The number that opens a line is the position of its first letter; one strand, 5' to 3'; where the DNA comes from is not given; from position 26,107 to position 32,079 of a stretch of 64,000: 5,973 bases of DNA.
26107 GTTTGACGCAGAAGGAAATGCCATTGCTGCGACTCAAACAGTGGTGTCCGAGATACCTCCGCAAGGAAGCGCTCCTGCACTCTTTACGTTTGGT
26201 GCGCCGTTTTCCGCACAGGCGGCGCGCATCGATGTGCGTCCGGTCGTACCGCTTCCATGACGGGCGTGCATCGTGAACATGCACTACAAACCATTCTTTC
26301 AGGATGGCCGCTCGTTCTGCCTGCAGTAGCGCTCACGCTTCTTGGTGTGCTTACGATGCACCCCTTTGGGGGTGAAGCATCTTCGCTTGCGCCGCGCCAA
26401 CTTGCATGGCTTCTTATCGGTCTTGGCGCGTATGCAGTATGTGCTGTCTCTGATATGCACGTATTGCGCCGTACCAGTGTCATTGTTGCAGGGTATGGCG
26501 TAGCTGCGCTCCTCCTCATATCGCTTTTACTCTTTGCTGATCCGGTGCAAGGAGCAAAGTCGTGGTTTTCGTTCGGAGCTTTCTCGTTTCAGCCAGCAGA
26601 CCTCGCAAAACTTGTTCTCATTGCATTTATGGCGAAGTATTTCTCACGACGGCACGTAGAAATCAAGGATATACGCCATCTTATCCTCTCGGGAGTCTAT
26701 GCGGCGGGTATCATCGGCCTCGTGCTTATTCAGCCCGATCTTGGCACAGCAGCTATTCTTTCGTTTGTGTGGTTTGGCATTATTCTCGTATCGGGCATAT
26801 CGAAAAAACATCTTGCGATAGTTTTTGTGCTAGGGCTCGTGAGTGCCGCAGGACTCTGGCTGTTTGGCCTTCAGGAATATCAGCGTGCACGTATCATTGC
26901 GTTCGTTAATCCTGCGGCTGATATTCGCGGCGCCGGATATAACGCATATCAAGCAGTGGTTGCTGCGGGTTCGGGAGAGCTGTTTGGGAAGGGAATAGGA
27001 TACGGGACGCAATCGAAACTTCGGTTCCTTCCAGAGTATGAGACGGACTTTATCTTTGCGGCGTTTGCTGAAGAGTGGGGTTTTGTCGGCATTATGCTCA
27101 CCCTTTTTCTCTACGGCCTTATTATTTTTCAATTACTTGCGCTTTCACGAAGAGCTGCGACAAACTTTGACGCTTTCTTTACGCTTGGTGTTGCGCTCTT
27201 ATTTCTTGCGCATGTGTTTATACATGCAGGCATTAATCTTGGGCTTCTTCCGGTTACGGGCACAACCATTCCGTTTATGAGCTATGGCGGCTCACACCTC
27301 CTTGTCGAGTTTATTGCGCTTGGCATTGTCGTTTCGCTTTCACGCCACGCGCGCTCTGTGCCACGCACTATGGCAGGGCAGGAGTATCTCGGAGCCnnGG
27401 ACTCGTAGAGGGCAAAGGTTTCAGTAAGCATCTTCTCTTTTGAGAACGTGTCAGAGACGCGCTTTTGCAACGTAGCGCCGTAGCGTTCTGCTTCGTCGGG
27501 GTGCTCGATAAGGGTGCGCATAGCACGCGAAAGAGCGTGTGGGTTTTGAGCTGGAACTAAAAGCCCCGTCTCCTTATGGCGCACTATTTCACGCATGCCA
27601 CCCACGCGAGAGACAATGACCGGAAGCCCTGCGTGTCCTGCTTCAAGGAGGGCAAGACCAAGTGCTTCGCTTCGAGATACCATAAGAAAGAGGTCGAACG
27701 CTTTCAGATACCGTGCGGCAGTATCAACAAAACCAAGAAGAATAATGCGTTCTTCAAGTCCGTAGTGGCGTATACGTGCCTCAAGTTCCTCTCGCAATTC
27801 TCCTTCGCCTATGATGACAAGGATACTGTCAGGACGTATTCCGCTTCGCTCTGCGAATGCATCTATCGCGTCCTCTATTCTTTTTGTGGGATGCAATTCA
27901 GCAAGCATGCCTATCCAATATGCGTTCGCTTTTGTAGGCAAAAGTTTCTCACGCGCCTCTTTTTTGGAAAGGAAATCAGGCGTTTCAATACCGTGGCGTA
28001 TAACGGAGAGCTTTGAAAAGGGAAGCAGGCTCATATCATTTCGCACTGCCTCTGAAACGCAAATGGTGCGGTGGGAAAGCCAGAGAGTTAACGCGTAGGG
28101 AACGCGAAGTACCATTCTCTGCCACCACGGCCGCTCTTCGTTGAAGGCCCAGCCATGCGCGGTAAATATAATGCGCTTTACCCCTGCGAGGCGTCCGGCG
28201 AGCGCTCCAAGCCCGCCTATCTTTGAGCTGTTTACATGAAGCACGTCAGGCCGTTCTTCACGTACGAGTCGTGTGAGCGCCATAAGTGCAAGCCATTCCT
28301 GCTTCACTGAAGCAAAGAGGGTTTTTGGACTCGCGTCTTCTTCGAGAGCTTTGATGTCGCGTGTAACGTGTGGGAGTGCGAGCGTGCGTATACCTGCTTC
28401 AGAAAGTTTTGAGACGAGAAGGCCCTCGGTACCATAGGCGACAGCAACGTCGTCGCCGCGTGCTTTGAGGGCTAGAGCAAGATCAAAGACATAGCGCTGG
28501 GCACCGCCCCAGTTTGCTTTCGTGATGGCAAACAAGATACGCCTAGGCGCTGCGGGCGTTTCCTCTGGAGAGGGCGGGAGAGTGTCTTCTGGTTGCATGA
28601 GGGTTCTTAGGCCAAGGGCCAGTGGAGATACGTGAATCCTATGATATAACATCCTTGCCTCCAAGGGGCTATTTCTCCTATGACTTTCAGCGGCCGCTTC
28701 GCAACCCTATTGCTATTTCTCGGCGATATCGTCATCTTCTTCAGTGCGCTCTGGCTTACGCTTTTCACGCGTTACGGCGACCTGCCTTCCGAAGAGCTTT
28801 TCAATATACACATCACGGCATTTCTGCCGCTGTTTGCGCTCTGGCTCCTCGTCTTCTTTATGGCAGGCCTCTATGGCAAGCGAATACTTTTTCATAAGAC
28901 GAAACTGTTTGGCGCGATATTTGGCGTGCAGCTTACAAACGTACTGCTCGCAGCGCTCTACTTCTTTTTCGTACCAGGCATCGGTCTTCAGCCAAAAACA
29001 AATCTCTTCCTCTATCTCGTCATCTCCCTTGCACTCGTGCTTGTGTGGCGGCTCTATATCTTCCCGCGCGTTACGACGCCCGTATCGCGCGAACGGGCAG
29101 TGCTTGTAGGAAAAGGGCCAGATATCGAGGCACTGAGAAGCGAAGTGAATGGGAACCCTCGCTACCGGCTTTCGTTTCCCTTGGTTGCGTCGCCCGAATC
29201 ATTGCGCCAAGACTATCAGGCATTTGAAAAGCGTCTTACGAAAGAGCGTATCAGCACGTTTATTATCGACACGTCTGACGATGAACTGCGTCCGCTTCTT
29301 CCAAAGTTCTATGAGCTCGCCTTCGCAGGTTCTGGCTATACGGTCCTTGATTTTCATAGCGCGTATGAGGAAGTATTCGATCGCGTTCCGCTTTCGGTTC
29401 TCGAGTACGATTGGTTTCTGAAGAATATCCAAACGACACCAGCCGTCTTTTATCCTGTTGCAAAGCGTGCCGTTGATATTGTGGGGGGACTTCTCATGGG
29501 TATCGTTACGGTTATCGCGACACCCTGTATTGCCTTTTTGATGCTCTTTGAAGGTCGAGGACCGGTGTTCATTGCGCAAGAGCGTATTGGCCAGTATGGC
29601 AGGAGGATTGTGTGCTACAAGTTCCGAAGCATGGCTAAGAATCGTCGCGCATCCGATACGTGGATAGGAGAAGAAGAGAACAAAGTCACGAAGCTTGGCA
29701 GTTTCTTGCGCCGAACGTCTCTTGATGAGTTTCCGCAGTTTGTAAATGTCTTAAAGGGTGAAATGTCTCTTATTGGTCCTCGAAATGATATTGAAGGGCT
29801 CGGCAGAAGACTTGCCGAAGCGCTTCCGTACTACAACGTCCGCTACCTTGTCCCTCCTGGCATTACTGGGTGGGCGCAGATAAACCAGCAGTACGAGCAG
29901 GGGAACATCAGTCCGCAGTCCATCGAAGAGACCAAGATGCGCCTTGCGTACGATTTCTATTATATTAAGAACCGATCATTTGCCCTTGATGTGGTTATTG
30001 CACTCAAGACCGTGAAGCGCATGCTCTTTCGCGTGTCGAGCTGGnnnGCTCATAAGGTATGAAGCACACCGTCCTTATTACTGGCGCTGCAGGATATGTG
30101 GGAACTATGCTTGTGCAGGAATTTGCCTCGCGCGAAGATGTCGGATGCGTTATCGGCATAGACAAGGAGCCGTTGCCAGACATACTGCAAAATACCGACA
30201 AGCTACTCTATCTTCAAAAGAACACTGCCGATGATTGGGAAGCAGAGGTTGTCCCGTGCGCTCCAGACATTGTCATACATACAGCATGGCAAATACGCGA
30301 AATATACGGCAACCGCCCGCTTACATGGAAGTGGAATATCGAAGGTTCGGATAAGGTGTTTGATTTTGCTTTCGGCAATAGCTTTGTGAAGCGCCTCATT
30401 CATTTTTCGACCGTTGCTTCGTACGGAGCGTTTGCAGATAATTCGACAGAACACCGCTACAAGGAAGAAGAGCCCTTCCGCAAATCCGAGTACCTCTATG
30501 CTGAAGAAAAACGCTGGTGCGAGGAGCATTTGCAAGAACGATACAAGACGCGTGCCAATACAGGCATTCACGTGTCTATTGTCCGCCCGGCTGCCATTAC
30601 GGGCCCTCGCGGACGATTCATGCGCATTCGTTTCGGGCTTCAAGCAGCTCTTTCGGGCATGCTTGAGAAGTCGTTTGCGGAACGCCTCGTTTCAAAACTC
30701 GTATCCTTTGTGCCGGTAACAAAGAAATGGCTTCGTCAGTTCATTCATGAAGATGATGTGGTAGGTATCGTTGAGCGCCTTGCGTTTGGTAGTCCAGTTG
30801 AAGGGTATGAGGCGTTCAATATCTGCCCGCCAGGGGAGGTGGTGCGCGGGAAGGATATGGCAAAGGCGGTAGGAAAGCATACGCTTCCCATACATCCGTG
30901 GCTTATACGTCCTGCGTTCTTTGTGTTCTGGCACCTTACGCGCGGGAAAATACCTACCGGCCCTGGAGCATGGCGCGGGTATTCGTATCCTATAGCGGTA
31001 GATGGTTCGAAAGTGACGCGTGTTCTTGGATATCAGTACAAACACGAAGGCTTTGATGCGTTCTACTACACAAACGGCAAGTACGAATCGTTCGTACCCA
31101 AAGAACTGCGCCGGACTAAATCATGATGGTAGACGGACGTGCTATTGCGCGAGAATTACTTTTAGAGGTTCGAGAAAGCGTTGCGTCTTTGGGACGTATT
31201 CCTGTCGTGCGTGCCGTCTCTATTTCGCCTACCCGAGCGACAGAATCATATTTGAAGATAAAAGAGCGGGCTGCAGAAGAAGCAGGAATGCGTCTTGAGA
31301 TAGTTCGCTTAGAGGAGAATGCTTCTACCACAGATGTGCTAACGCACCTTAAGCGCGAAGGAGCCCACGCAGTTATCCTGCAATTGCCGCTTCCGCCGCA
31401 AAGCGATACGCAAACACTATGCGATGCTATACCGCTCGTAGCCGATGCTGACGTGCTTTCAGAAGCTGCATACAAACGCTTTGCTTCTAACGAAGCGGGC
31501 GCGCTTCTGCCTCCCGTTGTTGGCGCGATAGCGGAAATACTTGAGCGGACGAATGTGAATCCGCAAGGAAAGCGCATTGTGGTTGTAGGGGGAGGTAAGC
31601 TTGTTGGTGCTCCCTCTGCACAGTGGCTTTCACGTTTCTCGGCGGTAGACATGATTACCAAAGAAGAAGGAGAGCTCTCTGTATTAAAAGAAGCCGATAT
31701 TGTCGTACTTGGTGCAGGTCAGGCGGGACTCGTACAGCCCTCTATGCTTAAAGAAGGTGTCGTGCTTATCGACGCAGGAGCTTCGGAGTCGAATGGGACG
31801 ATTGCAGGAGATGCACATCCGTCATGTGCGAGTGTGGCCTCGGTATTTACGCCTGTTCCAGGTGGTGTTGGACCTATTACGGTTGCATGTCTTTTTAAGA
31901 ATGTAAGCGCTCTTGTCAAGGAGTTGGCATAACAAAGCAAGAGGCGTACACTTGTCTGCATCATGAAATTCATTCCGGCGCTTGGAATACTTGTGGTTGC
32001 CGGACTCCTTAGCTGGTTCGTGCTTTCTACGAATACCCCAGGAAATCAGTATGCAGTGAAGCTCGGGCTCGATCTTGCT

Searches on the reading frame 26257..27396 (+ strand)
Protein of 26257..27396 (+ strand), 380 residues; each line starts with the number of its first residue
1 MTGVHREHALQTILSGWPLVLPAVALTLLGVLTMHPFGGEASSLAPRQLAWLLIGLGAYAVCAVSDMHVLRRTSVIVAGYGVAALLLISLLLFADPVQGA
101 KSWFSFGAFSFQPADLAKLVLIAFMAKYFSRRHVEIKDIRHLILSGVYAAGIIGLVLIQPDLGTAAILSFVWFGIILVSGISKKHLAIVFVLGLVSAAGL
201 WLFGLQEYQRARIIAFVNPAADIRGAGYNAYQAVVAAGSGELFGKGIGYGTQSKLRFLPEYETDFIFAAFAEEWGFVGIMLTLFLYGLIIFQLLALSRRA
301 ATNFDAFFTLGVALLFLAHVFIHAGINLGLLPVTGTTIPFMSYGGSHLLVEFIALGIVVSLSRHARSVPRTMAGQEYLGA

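Call 23: search_protein_families(library=pfam, proteins=[window:26257-27396:+], max_evalue=0.001)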
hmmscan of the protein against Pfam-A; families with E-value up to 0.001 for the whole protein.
window:26257-27396:+ (380 aa): 1 family
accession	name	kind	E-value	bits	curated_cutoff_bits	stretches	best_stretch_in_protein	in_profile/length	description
PF01098.24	FTSW_RODA_SPOVE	-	5.4e-88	295.8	26.4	1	21-366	14-355/356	Cell cycle protein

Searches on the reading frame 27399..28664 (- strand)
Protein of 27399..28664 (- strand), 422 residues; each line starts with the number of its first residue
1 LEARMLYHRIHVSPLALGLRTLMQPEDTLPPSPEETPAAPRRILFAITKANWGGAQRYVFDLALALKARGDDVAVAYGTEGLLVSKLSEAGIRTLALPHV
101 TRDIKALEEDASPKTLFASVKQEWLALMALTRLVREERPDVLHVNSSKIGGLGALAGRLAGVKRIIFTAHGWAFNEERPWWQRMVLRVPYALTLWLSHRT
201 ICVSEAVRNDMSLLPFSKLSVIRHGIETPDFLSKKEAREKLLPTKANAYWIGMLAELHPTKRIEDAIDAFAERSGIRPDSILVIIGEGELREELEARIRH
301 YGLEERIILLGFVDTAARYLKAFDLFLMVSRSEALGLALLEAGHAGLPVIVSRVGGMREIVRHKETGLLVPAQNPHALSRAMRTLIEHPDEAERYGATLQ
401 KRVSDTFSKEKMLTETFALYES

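Call 23: search_protein_families(library=pfam, proteins=[window:27399-28664:-], max_evalue=0.001)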
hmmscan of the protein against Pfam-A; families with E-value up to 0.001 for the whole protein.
window:27399-28664:- (422 aa): 7 families
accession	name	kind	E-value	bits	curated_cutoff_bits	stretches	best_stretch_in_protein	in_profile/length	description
PF00534.26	Glycos_transf_1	-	3.9e-36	124.6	26.4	1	245-398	12-168/172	Glycosyl transferases group 1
PF13692.12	Glyco_trans_1_4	-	1.1e-31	110.4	27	1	251-387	4-141/142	Glycosyl transferases group 1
PF13439.12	Glyco_transf_4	-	4.8e-24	85.7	28.5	1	52-228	1-168/170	Glycosyltransferase Family 4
PF13579.12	Glyco_trans_4_4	-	2.1e-18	67.6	29.7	1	53-214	1-145/158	Glycosyl transferase 4-like domain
PF20706.3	GT4-conflict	-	4.8e-09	36.1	26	1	258-410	209-379/385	Family 4 Glycosyltransferase in conflict systems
PF13477.12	Glyco_trans_4_2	-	1.2e-08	35.6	23.4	1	58-176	12-113/139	Glycosyl transferase 4-like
PF13524.12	Glyco_trans_1_2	-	2.9e-06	27.7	25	1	306-410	28-136/144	Glycosyl transferase-like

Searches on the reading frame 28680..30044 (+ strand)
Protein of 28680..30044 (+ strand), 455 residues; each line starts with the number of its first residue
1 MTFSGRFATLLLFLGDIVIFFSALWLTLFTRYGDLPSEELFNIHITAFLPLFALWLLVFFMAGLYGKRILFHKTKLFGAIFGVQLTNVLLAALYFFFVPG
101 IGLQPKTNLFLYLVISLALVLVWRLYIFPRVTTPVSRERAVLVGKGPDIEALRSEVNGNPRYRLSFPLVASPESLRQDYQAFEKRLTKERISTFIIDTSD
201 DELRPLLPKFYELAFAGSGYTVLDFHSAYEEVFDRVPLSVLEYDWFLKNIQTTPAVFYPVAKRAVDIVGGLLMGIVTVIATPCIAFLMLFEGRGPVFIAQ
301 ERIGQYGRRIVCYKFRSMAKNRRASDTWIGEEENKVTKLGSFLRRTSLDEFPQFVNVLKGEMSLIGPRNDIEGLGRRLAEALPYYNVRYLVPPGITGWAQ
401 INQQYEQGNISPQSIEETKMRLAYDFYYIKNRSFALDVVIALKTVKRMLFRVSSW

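Call 23: search_protein_families(library=pfam, proteins=[window:28680-30044:+], max_evalue=0.001)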
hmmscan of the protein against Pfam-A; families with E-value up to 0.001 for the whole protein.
window:28680-30044:+ (455 aa): 1 family
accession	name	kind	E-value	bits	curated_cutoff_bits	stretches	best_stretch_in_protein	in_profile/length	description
PF02397.22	Bac_transf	-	1.4e-53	181.6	27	1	262-449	1-178/179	Bacterial sugar transferase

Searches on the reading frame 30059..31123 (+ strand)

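Call 23: search_protein_families(library=pfam, proteins=[window:30059-31123:+], max_evalue=0.001)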
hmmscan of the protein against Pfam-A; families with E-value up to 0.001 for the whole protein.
window:30059-31123:+ (355 aa): 3 families
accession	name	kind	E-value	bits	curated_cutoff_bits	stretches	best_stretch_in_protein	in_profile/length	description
PF01370.27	Epimerase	-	1.8e-18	67.3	20.9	1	5-255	1-239/240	NAD dependent epimerase/dehydratase family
PF01073.25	3Beta_HSD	-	2.5e-08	33.8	22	1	6-189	1-190/280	3-beta hydroxysteroid dehydrogenase/isomerase family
PF07993.18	NAD_binding_4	-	5.4e-08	32.7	20.1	1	70-220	90-251/258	Male sterility protein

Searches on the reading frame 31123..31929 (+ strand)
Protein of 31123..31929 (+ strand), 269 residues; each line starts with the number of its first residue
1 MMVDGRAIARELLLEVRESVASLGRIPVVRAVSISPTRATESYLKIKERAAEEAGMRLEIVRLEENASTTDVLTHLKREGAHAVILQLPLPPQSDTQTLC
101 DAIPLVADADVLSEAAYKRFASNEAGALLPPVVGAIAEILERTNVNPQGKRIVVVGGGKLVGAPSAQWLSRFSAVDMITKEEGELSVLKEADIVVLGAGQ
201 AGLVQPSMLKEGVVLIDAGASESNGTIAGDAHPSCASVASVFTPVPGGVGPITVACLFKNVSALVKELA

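Call 23: search_protein_families(library=pfam, proteins=[window:31123-31929:+], max_evalue=0.001)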
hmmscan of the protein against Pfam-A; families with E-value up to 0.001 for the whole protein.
window:31123-31929:+ (269 aa): 2 families
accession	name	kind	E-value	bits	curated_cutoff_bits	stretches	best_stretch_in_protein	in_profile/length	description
PF02882.25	THF_DHG_CYH_C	-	1.3e-34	119.2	27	1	118-266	6-157/160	Tetrahydrofolate dehydrogenase/cyclohydrolase, NAD(P)-binding domain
PF00763.28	THF_DHG_CYH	-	7.4e-15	55.7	32.8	1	4-110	2-115/115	Tetrahydrofolate dehydrogenase/cyclohydrolase, catalytic domain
